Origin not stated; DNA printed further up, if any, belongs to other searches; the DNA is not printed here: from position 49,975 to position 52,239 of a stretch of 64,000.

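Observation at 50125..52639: Orphan type IV prepilin leader fused to a BspA-type LRR adhesin domain with an internal recent duplication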

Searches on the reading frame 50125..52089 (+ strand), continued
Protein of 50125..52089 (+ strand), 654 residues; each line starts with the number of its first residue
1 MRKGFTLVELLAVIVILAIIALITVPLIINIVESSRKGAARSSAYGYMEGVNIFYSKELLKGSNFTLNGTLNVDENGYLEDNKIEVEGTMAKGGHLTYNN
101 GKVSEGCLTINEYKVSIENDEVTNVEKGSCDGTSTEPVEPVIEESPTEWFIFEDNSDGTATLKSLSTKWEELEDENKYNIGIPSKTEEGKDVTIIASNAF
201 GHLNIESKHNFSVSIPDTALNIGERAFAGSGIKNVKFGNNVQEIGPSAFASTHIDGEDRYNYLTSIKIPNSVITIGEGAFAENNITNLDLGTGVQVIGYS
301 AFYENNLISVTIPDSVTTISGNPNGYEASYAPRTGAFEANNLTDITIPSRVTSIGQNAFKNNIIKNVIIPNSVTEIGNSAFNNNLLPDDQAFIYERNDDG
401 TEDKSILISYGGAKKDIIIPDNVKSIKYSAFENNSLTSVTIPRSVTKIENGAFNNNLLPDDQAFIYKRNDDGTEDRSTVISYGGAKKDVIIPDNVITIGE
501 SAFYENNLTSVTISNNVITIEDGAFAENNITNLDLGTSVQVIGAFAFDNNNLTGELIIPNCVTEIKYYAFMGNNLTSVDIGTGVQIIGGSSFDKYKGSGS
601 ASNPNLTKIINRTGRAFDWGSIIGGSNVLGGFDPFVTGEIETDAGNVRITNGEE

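Call 45: find_encoding_contigs(protein=P0002, flank=10000, max_places=3)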
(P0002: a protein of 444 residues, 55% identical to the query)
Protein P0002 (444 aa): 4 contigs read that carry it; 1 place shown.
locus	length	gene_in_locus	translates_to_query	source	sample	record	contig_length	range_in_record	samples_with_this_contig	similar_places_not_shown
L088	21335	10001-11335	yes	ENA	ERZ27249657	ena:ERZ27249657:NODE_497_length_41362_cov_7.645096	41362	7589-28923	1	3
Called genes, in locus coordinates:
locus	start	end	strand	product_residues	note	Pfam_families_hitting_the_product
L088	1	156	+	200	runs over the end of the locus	-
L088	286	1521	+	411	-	PF01522:Polysacc_deac_1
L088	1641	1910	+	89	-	PF00312:Ribosomal_S15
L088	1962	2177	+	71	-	-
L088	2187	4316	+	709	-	PF01138:RNase_PH, PF03725:RNase_PH_C, PF03726:PNPase, PF01138:RNase_PH, PF00575:S1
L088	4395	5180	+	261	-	PF00106:adh_short, PF13561:adh_short_C2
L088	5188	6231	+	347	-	PF00144:Beta-lactamase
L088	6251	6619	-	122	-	PF11969:DcpS_C, PF01230:HIT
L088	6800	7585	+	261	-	PF02463:SMC_N (weak), PF00005:ABC_tran, PF13304:AAA_21 (faint)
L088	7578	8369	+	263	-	PF01458:SUFBD_core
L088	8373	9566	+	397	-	PF00266:Aminotran_5, PF00155:Aminotran_1_2 (weak), PF01053:Cys_Met_Meta_PP, PF01041:DegT_DnrJ_EryC1 (weak)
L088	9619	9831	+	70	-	PF03840:SecG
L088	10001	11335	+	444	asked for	PF07963:N_methyl (weak), PF13306:LRR_5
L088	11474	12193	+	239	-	PF23023:Anti-Pycsar_Apyc1, PF00753:Lactamase_B (faint), PF12706:Lactamase_B_2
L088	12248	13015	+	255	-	-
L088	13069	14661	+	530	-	PF00005:ABC_tran, PF13304:AAA_21 (faint), PF12848:ABC_tran_Xtn, PF00005:ABC_tran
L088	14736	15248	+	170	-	PF12685:SpoIIIAH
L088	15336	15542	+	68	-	PF00196:GerE, PF04545:Sigma70_r4 (weak), PF08281:Sigma70_r4_2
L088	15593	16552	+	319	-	PF10646:Germane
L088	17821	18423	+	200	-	PF01391:Collagen (faint), PF18573:BclA_C (weak)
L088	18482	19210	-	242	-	PF02661:Fic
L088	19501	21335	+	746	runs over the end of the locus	PF01757:Acyl_transf_3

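Call 51: find_homologous_proteins(query=L003:1167-2384:+, max_evalue=1e-30)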
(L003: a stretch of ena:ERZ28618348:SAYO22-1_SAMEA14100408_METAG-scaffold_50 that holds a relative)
Query L003:1167-2384:+ (406 aa): 5837 proteins with E <= 1e-30 among 8000 candidates; the best 120 are listed.
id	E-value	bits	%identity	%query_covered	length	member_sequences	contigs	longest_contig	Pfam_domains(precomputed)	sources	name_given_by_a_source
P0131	7.9e-259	876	100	100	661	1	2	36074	PF00482.29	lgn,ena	-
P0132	8.0e-259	876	100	100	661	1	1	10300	PF00482.29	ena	-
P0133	1.1e-258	875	100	100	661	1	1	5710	PF00482.29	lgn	-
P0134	3.5e-258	874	100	100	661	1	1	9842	PF00482.29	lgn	-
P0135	3.5e-258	874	100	100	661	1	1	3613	PF00482.29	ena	-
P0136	3.5e-258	874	100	100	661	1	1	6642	PF00482.29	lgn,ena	-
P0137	3.5e-258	874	100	100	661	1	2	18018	PF00482.29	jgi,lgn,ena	-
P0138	3.9e-258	873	100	100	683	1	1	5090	PF00482.29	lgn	-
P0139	9.9e-256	866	100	99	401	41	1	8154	PF00482.29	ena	-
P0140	2.3e-253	858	99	98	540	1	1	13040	PF00398.27,PF00482.29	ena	-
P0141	1.3e-216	737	81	100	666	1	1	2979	PF00482.29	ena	-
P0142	1.8e-215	733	81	99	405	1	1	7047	PF00482.29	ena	-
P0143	1.9e-215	733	81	100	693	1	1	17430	PF00482.29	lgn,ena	-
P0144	1.1e-214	730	81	100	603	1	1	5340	PF00482.29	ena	-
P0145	1.1e-213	727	80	100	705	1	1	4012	PF00482.29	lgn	-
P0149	4.9e-212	722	78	100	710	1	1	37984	PF00482.29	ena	-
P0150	5.1e-212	722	81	100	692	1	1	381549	PF00482.29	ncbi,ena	-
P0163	4.1e-173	594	67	100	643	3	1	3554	PF00482.29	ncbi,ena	-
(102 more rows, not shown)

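Call 52: find_encoding_contigs(protein=P0150, flank=10000, max_places=3)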
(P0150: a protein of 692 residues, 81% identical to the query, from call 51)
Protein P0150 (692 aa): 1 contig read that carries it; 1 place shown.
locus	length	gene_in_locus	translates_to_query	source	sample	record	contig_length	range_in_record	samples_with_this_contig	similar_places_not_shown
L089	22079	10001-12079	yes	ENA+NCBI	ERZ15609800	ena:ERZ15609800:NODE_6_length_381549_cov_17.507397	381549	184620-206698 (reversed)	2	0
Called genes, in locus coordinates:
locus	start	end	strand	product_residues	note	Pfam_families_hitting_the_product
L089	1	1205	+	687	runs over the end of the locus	-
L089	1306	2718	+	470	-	-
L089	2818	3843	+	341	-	PF02547:Queuosine_synth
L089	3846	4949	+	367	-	PF01702:TGT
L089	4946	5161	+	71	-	PF13240:Zn_Ribbon_1 (faint)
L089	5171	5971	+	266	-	-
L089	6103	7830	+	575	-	PF01807:Zn_ribbon_DnaG, PF08275:DNAG_N, PF01751:Toprim, PF13155:Toprim_2, PF13362:Toprim_3, PF13662:Toprim_4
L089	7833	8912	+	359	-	PF03979:Sigma70_r1_1, PF00140:Sigma70_r1_2, PF04542:Sigma70_r2, PF04539:Sigma70_r3, PF04545:Sigma70_r4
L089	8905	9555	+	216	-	PF06325:PrmA (weak), PF12847:Methyltransf_18, PF04816:TrmK, PF13649:Methyltransf_25 (weak), PF13847:Methyltransf_31 (weak)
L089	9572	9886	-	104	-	PF14181:YqfQ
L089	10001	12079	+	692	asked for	PF00482:T2SSF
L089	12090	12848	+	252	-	PF06750:A24_N_bact, PF01478:Peptidase_A24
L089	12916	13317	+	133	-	PF04472:SepF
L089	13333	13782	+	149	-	PF05103:DivIVA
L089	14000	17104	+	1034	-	PF00133:tRNA-synt_1, PF09334:tRNA-synt_1g (faint), PF13603:tRNA-synt_1_2 (faint), PF08264:Anticodon_1, PF19302:DUF5915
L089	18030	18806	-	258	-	-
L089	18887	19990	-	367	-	PF02540:NAD_synthase (weak), PF03054:tRNA_Me_trans, PF20259:tRNA_Me_trans_M, PF20258:tRNA_Me_trans_C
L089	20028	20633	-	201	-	PF01944:SpoIIM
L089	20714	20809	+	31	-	-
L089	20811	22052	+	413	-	PF01594:AI-2E_transport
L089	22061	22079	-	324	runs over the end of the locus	PF13180:PDZ_2, PF05580:Peptidase_S55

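Call 55: find_encoding_contigs(protein=P0163, flank=10000, max_places=4)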
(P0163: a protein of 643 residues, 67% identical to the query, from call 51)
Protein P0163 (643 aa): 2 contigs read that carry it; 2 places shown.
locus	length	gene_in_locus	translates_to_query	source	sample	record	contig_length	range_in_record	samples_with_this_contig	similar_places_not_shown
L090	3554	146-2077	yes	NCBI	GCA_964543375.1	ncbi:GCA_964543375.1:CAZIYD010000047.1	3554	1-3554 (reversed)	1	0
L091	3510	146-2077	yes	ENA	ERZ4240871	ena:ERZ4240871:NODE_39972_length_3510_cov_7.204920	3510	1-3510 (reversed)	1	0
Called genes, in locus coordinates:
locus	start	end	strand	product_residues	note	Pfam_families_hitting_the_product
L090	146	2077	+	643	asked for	PF00482:T2SSF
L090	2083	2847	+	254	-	PF06750:A24_N_bact, PF01478:Peptidase_A24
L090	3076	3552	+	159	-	?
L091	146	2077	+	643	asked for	PF00482:T2SSF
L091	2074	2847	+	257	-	PF06750:A24_N_bact, PF01478:Peptidase_A24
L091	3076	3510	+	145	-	?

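Call 59: search_protein_families(library=pfam, alignment_id=A3, max_evalue=0.001)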
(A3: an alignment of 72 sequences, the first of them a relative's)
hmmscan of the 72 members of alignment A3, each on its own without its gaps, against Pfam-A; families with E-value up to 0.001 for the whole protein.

A. member 1, L008:9986-14983:+ (1666 aa): 4 families
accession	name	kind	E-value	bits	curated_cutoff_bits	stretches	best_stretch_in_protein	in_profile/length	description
PF13306.12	LRR_5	-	2.2e-190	622.8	27.7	14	1105-1221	1-119/127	BspA type Leucine rich repeat region (6 copies)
PF13855.12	LRR_8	-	1.5e-12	47.5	27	0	1249-1286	11-47/61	Leucine rich repeat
PF20719.2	Med16_C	-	8.4e-05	23.3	21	0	991-1057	5-51/123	Mediator complex subunit 16, C-terminal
PF07963.17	N_methyl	-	0.00019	21.3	21.2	1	5-28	3-26/27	Prokaryotic N-terminal methylation motif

B. families by the number of members that match (of 72 scanned): 30 families (the first 25 are shown)
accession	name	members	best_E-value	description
PF07963.17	N_methyl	71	2.2e-09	Prokaryotic N-terminal methylation motif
PF13306.12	LRR_5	15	2.2e-190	BspA type Leucine rich repeat region (6 copies)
PF19789.6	DUF6273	4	5.4e-20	Domain of unknown function (DUF6273)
PF13855.12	LRR_8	4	1.5e-12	Leucine rich repeat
PF05725.18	FNIP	4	7.9e-07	FNIP Repeat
PF03382.20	DUF285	3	1.3e-74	Mycoplasma protein of unknown function, DUF285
PF16403.11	Bact_surface_Ig-like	3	1.6e-17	Bacterial surface protein, Ig-like domain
PF23952.1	LRR_EndoS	3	1.5e-12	Endo-beta-N-acetylglucosaminidase EndoS LRR domain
PF12810.13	ALK_LTK_GRD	2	4.4e-95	ALK/LTK, Glycine-rich domain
PF24048.1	LRR_NXF1-5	2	3.7e-14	NXF1/2/3/5 leucine-rich repeat domain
PF12799.13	LRR_4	2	4e-13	Leucine Rich repeats (2 copies)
PF18998.6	Flg_new_2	1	3.1e-47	Divergent InlB B-repeat domain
PF09603.15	Fib_succ_major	1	2.8e-26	Fibrobacter succinogenes major domain (Fib_succ_major)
PF03176.21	MMPL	1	2.2e-23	MMPL family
PF09479.16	Flg_new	1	2.9e-23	Listeria-Bacteroides repeat domain (List_Bact_rpt)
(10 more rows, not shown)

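Call 71: search_protein_families(library=pfam, proteins=[L051:9148-9891:+, L051:11068-11424:+, L051:11414-11770:+, L051:11775-12542:+, L051:12543-13865:+, L051:13875-15374:+, L051:15371-16069:+, L051:16083-17408:+, L051:17428-18729:+, L051:18795-19625:+], max_evalue=0.001)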
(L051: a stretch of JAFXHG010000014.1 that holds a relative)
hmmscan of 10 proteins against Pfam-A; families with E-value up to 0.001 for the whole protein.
L051:9148-9891:+ (247 aa): 2 families
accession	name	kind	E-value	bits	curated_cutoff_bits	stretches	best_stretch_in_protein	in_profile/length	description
PF02565.21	RecO_C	-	1.9e-23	83.4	22.1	1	87-236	2-156/157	Recombination protein O C terminal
PF11967.14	RecO_N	-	1.7e-17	63.6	27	1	7-82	5-80/80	Recombination protein O N terminal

L051:11068-11424:+ (118 aa): 1 family
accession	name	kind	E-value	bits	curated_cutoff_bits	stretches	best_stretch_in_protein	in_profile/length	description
PF07811.17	TadE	-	7.3e-10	39.3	22.9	1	12-47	1-36/43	TadE-like protein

L051:11414-11770:+ (118 aa): 1 family
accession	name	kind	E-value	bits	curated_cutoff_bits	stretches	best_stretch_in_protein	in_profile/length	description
PF07811.17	TadE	-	7.9e-05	23.1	22.9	1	6-34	1-29/43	TadE-like protein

L051:11775-12542:+ (255 aa): 9 families
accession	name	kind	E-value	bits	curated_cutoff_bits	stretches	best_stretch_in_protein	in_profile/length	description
PF13614.12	AAA_31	-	3.3e-18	66.7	27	1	7-171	2-170/177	AAA domain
PF01656.29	CbiA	-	2.7e-13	50.4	25.4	1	10-197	2-89/125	CobQ/CobB/MinD/ParA nucleotide binding domain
PF10609.15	ParA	-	1.1e-10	41.8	27.1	1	7-179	4-174/246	NUBPL iron-transfer P-loop NTPase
PF06564.18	CBP_BcsQ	-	1.8e-07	31.3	21.3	1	8-188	3-186/234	Cellulose biosynthesis protein BcsQ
PF00142.24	Fer4_NifH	-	1.6e-05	25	25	1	15-71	8-64/271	4Fe-4S iron sulfur cluster binding proteins, NifH/frxC family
PF09140.17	MipZ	-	1.7e-05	24.7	20.7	1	11-153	5-134/262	ATPase MipZ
PF07015.17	VirC1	-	4.9e-05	23.2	24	1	7-44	2-39/231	VirC1 protein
PF00448.28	SRP54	-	0.00037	20.6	22.7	0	17-46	11-40/196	SRP54-type protein, GTPase domain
PF02374.21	ArsA_ATPase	-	0.00053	19.7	24.3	1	12-44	6-38/305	Anion-transporting ATPase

L051:12543-13865:+ (440 aa): 2 families
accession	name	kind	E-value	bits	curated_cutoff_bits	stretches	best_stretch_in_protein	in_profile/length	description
PF00437.27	T2SSE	-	1.4e-61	208.6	24.9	1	90-365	4-273/370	Type II/IV secretion system protein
PF00005.33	ABC_tran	-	0.00065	20.8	25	0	214-254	7-47/137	ABC transporter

L051:13875-15374:+ (499 aa): 2 families
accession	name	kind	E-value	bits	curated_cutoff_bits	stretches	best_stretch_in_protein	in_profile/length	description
PF00482.28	T2SSF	-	6.3e-17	62.2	25.2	1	330-454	2-123/125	Type II secretion system (T2SS), protein F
PF16403.11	Bact_surface_Ig-like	-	3.3e-05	24.3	27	1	96-158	7-66/71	Bacterial surface protein, Ig-like domain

L051:15371-16069:+ (232 aa): 1 family
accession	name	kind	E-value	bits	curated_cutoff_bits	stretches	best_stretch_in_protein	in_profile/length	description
PF00482.28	T2SSF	-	4.8e-14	52.8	25.2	1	98-224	1-124/125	Type II secretion system (T2SS), protein F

L051:16083-17408:+ (441 aa): 3 families
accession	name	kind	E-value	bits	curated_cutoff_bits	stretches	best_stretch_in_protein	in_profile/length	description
PF08245.18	Mur_ligase_M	-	1e-24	88.1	24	1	107-275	1-199/200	Mur ligase middle domain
PF01225.30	Mur_ligase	-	7.8e-16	58.7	21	1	3-102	2-94/95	Mur ligase family, catalytic domain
PF02875.26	Mur_ligase_C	-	5.5e-13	50.3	28.4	1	306-393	7-91/127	Mur ligase, glutamate ligase domain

L051:17428-18729:+ (433 aa): 1 family
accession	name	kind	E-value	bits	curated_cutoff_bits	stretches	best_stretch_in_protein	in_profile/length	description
PF09992.14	NAGPA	-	3.4e-38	132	25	1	227-432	1-169/169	Phosphodiester glycosidase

L051:18795-19625:+ (276 aa): 0 families
